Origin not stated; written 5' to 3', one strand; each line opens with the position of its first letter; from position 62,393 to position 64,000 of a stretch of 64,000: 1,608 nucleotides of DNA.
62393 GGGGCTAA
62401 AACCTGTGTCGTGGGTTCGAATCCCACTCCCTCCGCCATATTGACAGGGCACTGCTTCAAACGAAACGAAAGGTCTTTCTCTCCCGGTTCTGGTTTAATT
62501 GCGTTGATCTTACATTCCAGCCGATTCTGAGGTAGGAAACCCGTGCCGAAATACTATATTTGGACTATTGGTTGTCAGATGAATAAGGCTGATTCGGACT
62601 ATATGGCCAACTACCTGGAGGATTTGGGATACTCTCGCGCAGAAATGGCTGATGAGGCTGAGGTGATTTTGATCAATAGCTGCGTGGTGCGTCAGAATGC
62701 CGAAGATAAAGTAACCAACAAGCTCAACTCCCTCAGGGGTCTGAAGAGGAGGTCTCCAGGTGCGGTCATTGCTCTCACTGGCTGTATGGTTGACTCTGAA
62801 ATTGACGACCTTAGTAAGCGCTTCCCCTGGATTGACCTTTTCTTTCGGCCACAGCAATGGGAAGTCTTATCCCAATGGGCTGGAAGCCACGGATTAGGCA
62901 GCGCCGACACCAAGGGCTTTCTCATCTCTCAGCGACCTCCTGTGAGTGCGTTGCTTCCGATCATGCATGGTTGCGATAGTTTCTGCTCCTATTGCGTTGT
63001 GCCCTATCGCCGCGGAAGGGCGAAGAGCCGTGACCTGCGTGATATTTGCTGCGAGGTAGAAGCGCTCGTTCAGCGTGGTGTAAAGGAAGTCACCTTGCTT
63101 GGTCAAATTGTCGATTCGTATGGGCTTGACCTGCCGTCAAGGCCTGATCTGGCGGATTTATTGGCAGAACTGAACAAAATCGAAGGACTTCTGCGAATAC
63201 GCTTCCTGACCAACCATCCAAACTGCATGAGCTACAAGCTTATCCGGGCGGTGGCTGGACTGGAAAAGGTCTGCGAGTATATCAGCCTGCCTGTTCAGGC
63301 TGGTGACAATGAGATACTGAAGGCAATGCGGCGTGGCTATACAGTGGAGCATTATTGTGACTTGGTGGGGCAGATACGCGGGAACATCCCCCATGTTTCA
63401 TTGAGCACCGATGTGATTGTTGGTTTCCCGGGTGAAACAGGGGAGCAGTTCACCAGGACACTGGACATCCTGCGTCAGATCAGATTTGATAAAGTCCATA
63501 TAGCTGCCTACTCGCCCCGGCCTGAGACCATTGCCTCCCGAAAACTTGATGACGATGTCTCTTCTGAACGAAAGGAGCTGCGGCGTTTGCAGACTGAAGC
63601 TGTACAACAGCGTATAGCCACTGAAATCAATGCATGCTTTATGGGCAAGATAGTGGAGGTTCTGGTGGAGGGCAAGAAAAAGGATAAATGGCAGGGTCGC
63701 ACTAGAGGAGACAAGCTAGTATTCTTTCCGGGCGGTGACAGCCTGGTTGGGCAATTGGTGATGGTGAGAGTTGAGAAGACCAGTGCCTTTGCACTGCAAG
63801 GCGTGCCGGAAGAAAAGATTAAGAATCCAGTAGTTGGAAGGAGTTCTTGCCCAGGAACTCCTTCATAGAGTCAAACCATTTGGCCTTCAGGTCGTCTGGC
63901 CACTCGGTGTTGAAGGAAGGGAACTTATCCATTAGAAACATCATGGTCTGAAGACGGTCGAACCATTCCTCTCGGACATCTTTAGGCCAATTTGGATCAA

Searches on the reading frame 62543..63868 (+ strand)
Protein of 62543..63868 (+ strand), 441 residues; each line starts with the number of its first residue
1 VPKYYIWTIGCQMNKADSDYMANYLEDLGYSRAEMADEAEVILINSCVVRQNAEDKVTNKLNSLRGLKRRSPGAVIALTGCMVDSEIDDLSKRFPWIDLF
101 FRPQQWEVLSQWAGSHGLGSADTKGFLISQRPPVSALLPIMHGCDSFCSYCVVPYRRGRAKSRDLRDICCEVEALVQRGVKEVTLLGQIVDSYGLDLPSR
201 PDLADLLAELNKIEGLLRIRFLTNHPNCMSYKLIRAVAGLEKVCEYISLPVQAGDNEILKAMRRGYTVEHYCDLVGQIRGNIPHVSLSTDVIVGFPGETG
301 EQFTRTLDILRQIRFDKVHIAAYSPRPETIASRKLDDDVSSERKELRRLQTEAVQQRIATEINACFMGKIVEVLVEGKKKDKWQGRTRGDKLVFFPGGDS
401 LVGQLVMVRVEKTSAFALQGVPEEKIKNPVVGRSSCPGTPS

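Call 25: search_protein_families(library=ncbifam, proteins=[window:62543-63868:+])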
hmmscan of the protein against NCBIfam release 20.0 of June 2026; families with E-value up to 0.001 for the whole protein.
window:62543-63868:+ (441 aa): 18 families
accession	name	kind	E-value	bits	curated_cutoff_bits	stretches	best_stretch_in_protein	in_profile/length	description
NF010916.0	PRK14336.1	equivalog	2.5e-164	547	606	1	1-420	1-410/418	tRNA (N6-isopentenyl adenosine(37)-C2)-methylthiotransferase MiaB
TIGR00089.1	TIGR00089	subfamily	8.2e-129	430.1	251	1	3-420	1-429/429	MiaB/RimO family radical SAM methylthiotransferase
TIGR01574.1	miaB-methiolase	equivalog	3.6e-114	382.2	355.3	1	3-420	1-434/437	tRNA (N6-isopentenyl adenosine(37)-C2)-methylthiotransferase MiaB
TIGR01579.1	MiaB-like-C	equivalog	3e-82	277.1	357.05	1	6-410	1-416/416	tRNA (N(6)-L-threonylcarbamoyladenosine(37)-C(2))-methylthiotransferase MtaB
TIGR01125.1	TIGR01125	equivalog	3.3e-76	257.1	356.95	1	6-420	4-432/432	30S ribosomal protein S12 methylthiotransferase RimO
TIGR01578.1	MiaB-like-B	hypoth_equivalog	2e-72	244.3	314.7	1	3-408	1-406/421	tRNA (N(6)-L-threonylcarbamoyladenosine(37)-C(2))-methylthiotransferase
TIGR04014.1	B12_SAM_MJ_0865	equivalog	9.8e-22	77.3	360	1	142-333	167-356/434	methyl-coenzyme M reductase glutamine C-methyltransferase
TIGR04013.1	B12_SAM_MJ_1487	hypoth_equivalog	6.7e-17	61.4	251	1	136-349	152-372/382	TIGR04013 family B12-binding domain/radical SAM domain-containing protein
TIGR04479.1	bcpD_PhpK_rSAM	subfamily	2.1e-12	46.2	600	1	142-316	248-412/504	PhpK family radical SAM P-methyltransferase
TIGR03471.1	HpnJ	equivalog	3e-08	33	577.6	1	141-331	203-383/472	hopanoid biosynthesis associated radical SAM protein HpnJ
TIGR01212.1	TIGR01212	equivalog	6.7e-06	25.4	180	1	225-320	117-212/302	tRNA modification radical SAM protein MnmL/YtqA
NF053742.1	LipS1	equivalog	1.6e-05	24.7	230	1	144-335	17-195/268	LipS1 family lipoyl synthase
NF006064.0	PRK08207.2-2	equivalog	1.8e-05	24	504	1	245-356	262-368/465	coproporphyrinogen III oxidase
TIGR00538.1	hemN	equivalog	3.9e-05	22.7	324.95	1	245-351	163-270/454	oxygen-independent coproporphyrinogen III oxidase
TIGR03994.1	rSAM_HemZ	equivalog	0.00015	21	321.4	1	245-324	199-277/401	coproporphyrinogen dehydrogenase HemZ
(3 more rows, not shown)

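Call 78: find_encoding_contigs(protein=window:62543-63868:+, flank=10000, max_places=3)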
Protein window:62543-63868:+ (441 aa): no gene with exactly this product is on record in the collection.
